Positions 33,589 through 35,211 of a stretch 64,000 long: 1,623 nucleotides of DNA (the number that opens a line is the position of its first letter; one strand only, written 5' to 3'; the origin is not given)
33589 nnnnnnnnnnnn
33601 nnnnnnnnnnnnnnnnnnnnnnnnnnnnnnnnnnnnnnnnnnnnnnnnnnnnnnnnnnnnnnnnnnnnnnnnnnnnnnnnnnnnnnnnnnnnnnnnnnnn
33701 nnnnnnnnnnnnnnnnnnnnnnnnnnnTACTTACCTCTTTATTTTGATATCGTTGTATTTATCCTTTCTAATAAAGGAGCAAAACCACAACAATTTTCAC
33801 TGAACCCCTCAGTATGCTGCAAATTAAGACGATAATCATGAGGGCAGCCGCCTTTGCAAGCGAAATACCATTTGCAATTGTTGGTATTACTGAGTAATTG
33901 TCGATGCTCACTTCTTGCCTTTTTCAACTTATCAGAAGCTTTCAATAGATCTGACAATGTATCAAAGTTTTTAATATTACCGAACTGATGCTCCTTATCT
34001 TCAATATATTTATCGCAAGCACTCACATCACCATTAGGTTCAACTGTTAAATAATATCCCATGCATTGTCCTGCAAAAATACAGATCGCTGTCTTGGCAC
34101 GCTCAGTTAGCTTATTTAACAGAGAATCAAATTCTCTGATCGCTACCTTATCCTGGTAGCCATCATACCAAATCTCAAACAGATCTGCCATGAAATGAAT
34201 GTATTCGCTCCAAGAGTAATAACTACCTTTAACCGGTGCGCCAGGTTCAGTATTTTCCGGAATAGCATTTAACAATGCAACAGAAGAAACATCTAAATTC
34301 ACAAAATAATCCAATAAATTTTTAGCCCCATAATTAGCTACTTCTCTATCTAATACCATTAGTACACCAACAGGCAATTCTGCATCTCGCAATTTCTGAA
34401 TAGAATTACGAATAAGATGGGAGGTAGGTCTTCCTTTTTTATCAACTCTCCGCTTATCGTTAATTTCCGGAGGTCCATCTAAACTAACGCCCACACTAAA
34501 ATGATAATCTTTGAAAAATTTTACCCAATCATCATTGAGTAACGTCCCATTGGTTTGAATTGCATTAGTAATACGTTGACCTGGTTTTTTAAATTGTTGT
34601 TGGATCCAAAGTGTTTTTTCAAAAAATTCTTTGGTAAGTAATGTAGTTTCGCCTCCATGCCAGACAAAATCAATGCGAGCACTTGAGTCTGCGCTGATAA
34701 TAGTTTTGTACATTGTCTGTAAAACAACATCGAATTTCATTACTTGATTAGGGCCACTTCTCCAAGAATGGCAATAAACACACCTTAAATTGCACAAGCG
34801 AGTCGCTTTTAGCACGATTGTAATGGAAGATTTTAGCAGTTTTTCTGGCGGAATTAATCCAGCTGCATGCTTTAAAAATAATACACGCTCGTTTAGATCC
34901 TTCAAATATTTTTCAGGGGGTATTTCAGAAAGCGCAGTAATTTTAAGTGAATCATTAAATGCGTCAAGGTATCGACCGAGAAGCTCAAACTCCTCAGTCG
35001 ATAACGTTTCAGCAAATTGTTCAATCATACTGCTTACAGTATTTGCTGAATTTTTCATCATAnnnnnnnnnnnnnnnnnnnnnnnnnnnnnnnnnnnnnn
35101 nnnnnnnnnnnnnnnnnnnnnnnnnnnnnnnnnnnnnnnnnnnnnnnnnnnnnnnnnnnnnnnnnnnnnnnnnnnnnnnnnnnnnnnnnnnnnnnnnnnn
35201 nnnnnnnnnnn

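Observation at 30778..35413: Uncharacterised radical-SAM/SPASM RiPP-like operon: Cys-free aromatic precursor, rSAM, ABC exporter and a secreted S9-like hydrolase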

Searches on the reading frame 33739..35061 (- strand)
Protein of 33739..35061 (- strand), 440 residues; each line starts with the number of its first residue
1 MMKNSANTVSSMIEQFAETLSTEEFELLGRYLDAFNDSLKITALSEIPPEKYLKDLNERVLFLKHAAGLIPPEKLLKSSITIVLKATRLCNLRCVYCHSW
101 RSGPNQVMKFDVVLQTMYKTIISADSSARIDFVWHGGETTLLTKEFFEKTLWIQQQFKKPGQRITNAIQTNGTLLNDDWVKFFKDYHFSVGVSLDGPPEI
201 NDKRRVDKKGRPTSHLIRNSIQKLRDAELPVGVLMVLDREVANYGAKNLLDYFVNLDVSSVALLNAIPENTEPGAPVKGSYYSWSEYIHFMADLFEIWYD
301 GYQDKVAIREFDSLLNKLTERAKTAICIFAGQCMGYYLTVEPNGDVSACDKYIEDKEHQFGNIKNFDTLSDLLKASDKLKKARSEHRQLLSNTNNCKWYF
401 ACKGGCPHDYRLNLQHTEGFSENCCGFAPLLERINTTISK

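Call 3: search_protein_families(library=pfam, proteins=[window:33739-35061:-], max_evalue=0.1)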
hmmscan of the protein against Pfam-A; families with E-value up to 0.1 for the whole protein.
window:33739-35061:- (440 aa): 3 families
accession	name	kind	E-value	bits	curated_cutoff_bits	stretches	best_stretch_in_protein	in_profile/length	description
PF04055.27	Radical_SAM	-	7.7e-16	59.2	29.5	1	86-237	3-150/166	Radical SAM superfamily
PF13186.11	SPASM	-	2e-06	28.4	21.5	1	334-396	4-66/67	Iron-sulfur cluster-binding domain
PF20648.2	DUF6809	-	0.028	15.7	27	1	3-43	27-67/85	Family of unknown function (DUF6809)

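Call 4: search_protein_families(library=ncbifam, proteins=[window:33739-35061:-], max_evalue=0.1)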
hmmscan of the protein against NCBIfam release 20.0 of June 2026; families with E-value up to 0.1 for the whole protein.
window:33739-35061:- (440 aa): 56 families (the best 25 are shown)
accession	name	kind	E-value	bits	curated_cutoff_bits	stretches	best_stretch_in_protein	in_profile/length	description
NF041300.1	rSAM_mat_DarW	exception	5.4e-135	450.4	650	1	41-438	3-398/415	radical SAM/SPASM peptide maturase DarW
NF038005.1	rSAM_mat_DarE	equivalog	3.5e-127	424.7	650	1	38-437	33-431/432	darobactin maturation radical SAM/SPASM protein DarE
TIGR03942.1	sulfatase_rSAM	equivalog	1.1e-71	241.8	349.45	1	87-437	8-356/363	anaerobic sulfatase maturase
NF041298.1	rSAM_mat_DynA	equivalog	6.9e-60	202.9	450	1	81-428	2-343/356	dynobactin maturation radical SAM/SPASM protein DynA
NF010321.0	PRK13758.1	equivalog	1.9e-50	172.1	441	1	83-410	8-334/370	anaerobic sulfatase-maturase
NF010308.0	PRK13745.1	equivalog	2.3e-47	161.8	484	1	82-430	15-377/412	anaerobic sulfatase-maturation protein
NF041718.1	rSAM_phane_AMC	equivalog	1.1e-42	146.4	425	1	78-406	4-327/362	cyclophane-forming radical SAM peptide maturase AmcB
NF041707.1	rSAM_YhhB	equivalog_domain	2.6e-40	138.5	445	1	81-411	3-339/369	cyclophane-forming radical SAM/SPASM peptide maturase YhhB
TIGR04261.1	rSAM_GlyRichRpt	subfamily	3.8e-37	128.1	310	1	85-408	2-329/363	cyclophane-forming radical SAM/SPASM peptide maturase GrrM/OscB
TIGR04083.1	rSAM_pep_methan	hypoth_equivalog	2.3e-32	112.3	300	1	84-435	4-340/376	TIGR04083 family peptide-modifying radical SAM enzyme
NF047865.1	rSAM_PapB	equivalog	9.7e-30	103.9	340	1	82-409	5-319/330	PapB family radical SAM/SPASM ranthipeptide maturase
TIGR03906.1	quino_hemo_SAM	equivalog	5.3e-29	101.2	453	1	81-409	95-417/467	quinohemoprotein amine dehydrogenase maturation protein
TIGR04269.1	SAM_SPASM_FxsB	subfamily_domain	1.2e-28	100.2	370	1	82-414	4-342/363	FxsB family cyclophane-forming radical SAM/SPASM peptide maturase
TIGR04496.1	rSAM_XyeB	equivalog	1.8e-28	99.3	450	1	80-405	4-336/385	cyclophane-forming radical SAM/SPASM peptide maturase XyeB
TIGR04068.1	rSAM_ocin_clost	equivalog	2.2e-23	82.9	500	1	43-365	49-387/462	Cys-rich peptide radical SAM maturase CcpM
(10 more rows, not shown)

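Call 6: find_homologous_proteins(query=window:33739-35061:-, max_evalue=1e-20)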
Query window:33739-35061:- (440 aa): 617 proteins with E <= 1e-20 among 6774 candidates; the best 120 are listed.
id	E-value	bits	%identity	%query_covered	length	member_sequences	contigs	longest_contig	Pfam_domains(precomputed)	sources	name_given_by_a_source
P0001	0.0e+0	1023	100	100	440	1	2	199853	PF13186.12,PF04055.28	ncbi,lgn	-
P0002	2.6e-134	467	46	99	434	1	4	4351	PF13186.12,PF04055.28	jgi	jgi:uncharacterized protein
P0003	2.7e-133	463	46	100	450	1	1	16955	PF04055.28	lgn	-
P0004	5.1e-131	456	51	82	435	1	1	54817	PF04055.28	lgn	-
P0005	7.8e-130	452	49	83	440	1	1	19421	PF04055.28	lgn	-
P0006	4.1e-126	440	50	83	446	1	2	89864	PF13186.12,PF04055.28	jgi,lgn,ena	-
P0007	9.4e-126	438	46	99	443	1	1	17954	PF13186.12,PF04055.28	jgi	-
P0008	4.9e-123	429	45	97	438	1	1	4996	PF04055.28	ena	-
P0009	4.2e-122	426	44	98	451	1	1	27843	PF13186.12,PF04055.28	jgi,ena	-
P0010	8.3e-122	425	45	96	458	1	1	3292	PF13186.12,PF04055.28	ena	-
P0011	1.6e-121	424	44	97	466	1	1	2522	PF13186.12,PF04055.28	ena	-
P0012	5.3e-121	423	44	97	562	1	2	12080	PF13186.12,PF04055.28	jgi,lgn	-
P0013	1.6e-120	421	44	97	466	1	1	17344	PF13186.12,PF04055.28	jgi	jgi:uncharacterized protein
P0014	2.2e-120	421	45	97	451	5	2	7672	PF13186.12,PF04055.28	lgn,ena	-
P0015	3.6e-120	420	50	82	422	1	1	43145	PF04055.28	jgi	jgi:uncharacterized protein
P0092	8.6e-112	392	44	84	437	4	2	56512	PF04055.28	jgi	jgi:serine-type anaerobic sulfatase-maturating enzyme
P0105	4.3e-111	390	42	99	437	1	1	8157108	PF04055.28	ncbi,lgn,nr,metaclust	ncbi:radical SAM additional 4Fe4S-binding domain protein [Leptolyngbya sp. PCC 7375]|nr:radical SAM 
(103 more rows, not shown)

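Call 10: find_encoding_contigs(protein=P0001, flank=10000, max_places=4)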
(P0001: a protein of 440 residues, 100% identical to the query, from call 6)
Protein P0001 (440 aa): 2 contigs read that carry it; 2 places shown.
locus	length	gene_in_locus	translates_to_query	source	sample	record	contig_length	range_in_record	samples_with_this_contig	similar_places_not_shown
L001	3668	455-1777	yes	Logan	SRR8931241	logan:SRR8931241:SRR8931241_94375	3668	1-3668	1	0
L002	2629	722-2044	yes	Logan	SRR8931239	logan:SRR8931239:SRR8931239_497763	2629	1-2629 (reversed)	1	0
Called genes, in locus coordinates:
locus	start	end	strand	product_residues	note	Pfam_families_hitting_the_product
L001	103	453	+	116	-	-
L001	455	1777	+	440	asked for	PF04055:Radical_SAM, PF13186:SPASM (weak)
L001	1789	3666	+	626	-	?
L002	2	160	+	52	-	?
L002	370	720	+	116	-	-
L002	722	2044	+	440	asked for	PF04055:Radical_SAM, PF13186:SPASM (weak)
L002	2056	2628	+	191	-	?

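Call 14: find_encoding_contigs(protein=P0003, flank=6000, max_places=2)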
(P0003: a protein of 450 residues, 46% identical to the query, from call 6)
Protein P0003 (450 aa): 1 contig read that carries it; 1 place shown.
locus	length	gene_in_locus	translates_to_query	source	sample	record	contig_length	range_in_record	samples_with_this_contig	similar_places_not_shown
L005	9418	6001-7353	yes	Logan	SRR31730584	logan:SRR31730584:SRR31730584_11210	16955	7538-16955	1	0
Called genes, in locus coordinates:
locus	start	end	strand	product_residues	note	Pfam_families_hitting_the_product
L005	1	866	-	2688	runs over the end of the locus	PF05729:NACHT, PF00805:Pentapeptide, PF24807:WD40_CDC20-Fz, PF25171:Beta-prop_WDR36-Utp21_1st, PF25172:Beta-prop_WDR3_2nd, PF25173:Beta-prop_WDR3_1st, PF25174:Beta-prop_THOC3, PF25175:Beta-prop_WDR5, +144 more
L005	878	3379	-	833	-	PF01156:IU_nuc_hydro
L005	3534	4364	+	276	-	PF00196:GerE (weak)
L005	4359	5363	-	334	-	-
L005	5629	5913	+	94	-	-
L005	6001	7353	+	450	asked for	PF04055:Radical_SAM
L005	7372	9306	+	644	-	PF00005:ABC_tran, PF02463:SMC_N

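Call 15: find_encoding_contigs(protein=P0004, flank=6000, max_places=2)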
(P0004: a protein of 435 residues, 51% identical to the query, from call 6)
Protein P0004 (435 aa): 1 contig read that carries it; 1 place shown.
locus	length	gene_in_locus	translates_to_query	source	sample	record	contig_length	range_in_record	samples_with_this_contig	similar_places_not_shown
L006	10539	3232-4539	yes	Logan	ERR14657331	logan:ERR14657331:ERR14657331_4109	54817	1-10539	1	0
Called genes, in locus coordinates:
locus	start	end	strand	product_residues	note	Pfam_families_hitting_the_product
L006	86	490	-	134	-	PF07690:MFS_1 (weak)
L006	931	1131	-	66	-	-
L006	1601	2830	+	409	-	-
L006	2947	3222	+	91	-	-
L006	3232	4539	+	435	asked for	PF04055:Radical_SAM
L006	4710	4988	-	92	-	-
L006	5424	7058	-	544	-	PF00512:HisKA, PF02518:HATPase_c, PF00072:Response_reg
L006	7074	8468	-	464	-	-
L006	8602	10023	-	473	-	PF00875:DNA_photolyase, PF03441:FAD_binding_7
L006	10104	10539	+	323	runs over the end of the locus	-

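Call 16: find_encoding_contigs(protein=P0006, flank=6000, max_places=2)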
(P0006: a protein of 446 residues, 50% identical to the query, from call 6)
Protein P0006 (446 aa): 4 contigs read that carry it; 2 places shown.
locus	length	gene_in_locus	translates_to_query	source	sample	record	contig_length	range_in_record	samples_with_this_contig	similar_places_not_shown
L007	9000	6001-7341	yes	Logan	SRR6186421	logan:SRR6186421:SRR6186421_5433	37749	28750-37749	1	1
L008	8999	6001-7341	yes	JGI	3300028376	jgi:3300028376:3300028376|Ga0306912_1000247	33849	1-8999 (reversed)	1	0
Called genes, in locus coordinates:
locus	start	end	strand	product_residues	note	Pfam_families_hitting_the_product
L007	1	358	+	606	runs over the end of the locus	PF00009:GTP_EFTU, PF01926:MMR_HSR1 (weak), PF03144:GTP_EFTU_D2, PF22042:EF-G_D2, PF00679:EFG_C, PF21018:BipA_C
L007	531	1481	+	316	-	PF00561:Abhydrolase_1, PF12146:Hydrolase_4, PF12697:Abhydrolase_6 (weak)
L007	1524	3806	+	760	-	-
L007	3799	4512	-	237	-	PF00902:TatC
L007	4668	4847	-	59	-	PF02416:TatA_B_E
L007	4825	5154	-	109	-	PF11969:DcpS_C, PF01230:HIT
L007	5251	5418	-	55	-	-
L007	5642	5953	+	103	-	-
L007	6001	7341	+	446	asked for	PF04055:Radical_SAM, PF13186:SPASM (weak)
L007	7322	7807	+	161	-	-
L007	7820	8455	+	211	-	-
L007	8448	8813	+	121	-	PF00583:Acetyltransf_1 (weak), PF13673:Acetyltransf_10 (weak), PF13508:Acetyltransf_7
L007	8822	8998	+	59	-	?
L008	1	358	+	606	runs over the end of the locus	PF00009:GTP_EFTU, PF01926:MMR_HSR1 (weak), PF03144:GTP_EFTU_D2, PF22042:EF-G_D2, PF00679:EFG_C, PF21018:BipA_C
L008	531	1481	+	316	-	PF00561:Abhydrolase_1, PF12146:Hydrolase_4, PF12697:Abhydrolase_6 (weak)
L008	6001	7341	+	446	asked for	PF04055:Radical_SAM, PF13186:SPASM (weak)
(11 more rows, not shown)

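Call 17: find_encoding_contigs(protein=P0007, flank=6000, max_places=2)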
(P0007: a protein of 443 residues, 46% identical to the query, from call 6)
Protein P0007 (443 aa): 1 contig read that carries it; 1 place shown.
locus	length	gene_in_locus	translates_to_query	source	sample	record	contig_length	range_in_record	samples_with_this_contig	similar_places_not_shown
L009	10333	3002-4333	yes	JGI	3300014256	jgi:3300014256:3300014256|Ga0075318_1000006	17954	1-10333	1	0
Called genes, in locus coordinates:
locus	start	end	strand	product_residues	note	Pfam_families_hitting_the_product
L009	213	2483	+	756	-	PF01590:GAF, PF13185:GAF_2, PF05524:PEP-utilisers_N, PF00391:PEP-utilizers, PF02896:PEP-utilizers_C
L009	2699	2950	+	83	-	-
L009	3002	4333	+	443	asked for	PF04055:Radical_SAM, PF13186:SPASM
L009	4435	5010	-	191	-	PF00398:RrnaAD, PF08241:Methyltransf_11 (weak), PF13649:Methyltransf_25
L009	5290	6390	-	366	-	PF01073:3Beta_HSD (weak), PF01370:Epimerase, PF02719:Polysacc_synt_2, PF04321:RmlD_sub_bind, PF07993:NAD_binding_4, PF16363:GDP_Man_Dehyd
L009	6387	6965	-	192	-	PF00908:dTDP_sugar_isom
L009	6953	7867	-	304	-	PF00483:NTP_transferase, PF12804:NTP_transf_3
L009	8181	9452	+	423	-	PF03447:NAD_binding_3 (weak), PF21135:DRL_cat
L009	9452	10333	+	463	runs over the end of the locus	PF01266:DAO, PF01494:FAD_binding_3 (weak), PF01946:Thi4 (faint), PF03486:HI0933_like (weak), PF07992:Pyr_redox_2 (weak), PF12831:FAD_oxidored (weak), PF13450:NAD_binding_8, PF01593:Amino_oxidase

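Call 33: find_related_loci(query=A1, collection=genome_contigs, flank=7000)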
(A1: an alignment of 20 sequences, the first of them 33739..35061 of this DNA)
Query A1 (440 aa) in genome_contigs; peptide patterns used: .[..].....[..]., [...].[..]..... (x = any residue, [..] = any of these).
600 stretches matched a pattern (row limit reached: there are more); 549 encode a relative of the query (tblastn E <= 1e-3); the best 80 are kept; 80 distinct loci.
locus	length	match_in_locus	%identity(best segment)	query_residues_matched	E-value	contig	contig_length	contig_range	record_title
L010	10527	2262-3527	45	8-434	7e-124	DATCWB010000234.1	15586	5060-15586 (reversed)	MAG TPA_asm: Pyrinomonadaceae bacterium isolate SMAG_U7400 k141_209335, whole genome shotgun sequence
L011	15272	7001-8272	42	9-439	3e-120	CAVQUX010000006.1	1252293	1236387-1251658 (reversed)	MAG: uncultured Acidobacteriota bacterium isolate MFD10007.bin.1.37 genome assembly, contig: contig_10714, whole genome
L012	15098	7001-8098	45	72-440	1e-119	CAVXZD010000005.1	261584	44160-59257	MAG: uncultured Actinomycetes bacterium isolate MFD09126.bin.2.9 genome assembly, contig: contig_3366, whole genome shot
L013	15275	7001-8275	43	7-432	1e-118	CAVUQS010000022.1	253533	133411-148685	MAG: Bryobacterales bacterium isolate MFD01633.bin.1.226 genome assembly, contig: contig_65472, whole genome shotgun seq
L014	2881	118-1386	43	13-440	2e-123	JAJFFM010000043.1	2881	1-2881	MAG: Robiginitomaculum sp. isolate OFTM83 OFTM83_42, whole genome shotgun sequence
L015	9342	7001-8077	45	79-440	2e-117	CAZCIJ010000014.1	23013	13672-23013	MAG TPA_asm: uncultured Gaiellales bacterium isolate SRP321284_co1_65 genome assembly, contig: NODE_2575_length_23013_co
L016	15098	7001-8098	44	72-440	2e-117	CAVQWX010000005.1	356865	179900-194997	MAG: uncultured Actinomycetes bacterium isolate MFD04944.bin.1.191 genome assembly, contig: contig_83259, whole genome s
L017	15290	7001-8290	43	4-439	5e-117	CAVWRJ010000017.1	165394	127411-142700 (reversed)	MAG: uncultured Acidobacteriota bacterium isolate MFD01213.bin.1.234 genome assembly, contig: contig_56963, whole genome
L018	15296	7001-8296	41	7-439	2e-114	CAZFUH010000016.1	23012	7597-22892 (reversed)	MAG TPA_asm: uncultured Rhodanobacteraceae bacterium isolate SRP072547_co1_288 genome assembly, contig: NODE_3238_length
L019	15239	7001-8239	42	15-439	5e-111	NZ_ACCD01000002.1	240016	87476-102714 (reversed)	Yersinia rohdei ATCC 43380 contig00073, whole genome shotgun sequence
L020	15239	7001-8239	41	13-431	1e-110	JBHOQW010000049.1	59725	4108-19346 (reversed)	MAG: Dehalococcoidia bacterium isolate A0_35 coassembly_Ak141_17845, whole genome shotgun sequence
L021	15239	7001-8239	41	15-439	1e-110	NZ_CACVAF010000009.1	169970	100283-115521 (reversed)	Yersinia vastinensis strain IP38594, whole genome shotgun sequence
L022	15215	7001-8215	42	18-434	2e-108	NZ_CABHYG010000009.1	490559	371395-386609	Yersinia proxima strain IP37424, whole genome shotgun sequence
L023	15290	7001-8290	42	1-434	7e-108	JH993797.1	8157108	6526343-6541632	Leptolyngbya sp. PCC 7375 genomic scaffold Lepto7375DRAFT_LPA.5, whole genome shotgun sequence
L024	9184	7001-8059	44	76-439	2e-107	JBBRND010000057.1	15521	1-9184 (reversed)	MAG: Bacteroidia bacterium isolate La1_metabat2.114 LA1C_B2.114_k141_445030L_15521_cov_14.9854, whole genome shotgun seq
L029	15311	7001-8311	38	8-439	3e-106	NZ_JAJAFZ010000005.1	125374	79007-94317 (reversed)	Photorhabdus kayaii strain DSM 15194 D1071519_102_5, whole genome shotgun sequence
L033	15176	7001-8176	38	41-435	9e-105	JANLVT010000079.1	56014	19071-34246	MAG: Lysobacterales bacterium isolate OTE_21_concoct_357 OTE_21_k141_1816628, whole genome shotgun sequence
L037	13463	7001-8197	41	37-439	2e-103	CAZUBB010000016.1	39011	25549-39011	MAG TPA_asm: uncultured Pirellulales bacterium isolate binchicken_co179_34 genome assembly, contig: NODE_2748_length_390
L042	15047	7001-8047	42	84-434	9e-103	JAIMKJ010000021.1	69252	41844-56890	MAG: Thermomonas sp. isolate GA_180221_E-1-2-MAG-66_11 NODE_62_length_69276_cov_6.900247, whole genome shotgun sequence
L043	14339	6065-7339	40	12-439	3e-102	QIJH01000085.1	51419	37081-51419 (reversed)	MAG: Chromatiaceae bacterium isolate SZUA-76 Ga0063293_10000353, whole genome shotgun sequence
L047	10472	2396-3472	41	80-438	1e-97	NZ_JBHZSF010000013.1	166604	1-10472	Vibrio profundi strain HQB-111 NODE_13_length_166604_cov_88.846145, whole genome shotgun sequence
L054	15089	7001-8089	39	76-438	2e-92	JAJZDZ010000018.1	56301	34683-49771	MAG: Proteobacteria bacterium isolate JA6.bin32 NODE_368_length_56301_cov_6.509755, whole genome shotgun sequence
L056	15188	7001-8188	38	44-438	7e-86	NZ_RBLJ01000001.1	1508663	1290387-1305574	Photorhabdus asymbiotica strain DSM 15149 Ga0236268_11, whole genome shotgun sequence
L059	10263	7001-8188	38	44-438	1e-84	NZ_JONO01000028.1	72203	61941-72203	Photorhabdus australis DSM 17609 BO26DRAFT_scaffold00023.23_C, whole genome shotgun sequence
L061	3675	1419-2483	39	72-432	2e-84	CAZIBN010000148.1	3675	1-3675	MAG TPA_asm: uncultured Elusimicrobia sp. isolate binchicken_co186_163 genome assembly, contig: NODE_41865_length_3675_c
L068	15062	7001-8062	34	79-436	4e-75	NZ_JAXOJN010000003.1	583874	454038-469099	Sphingomonas sp. ZB1N12 Y661_3, whole genome shotgun sequence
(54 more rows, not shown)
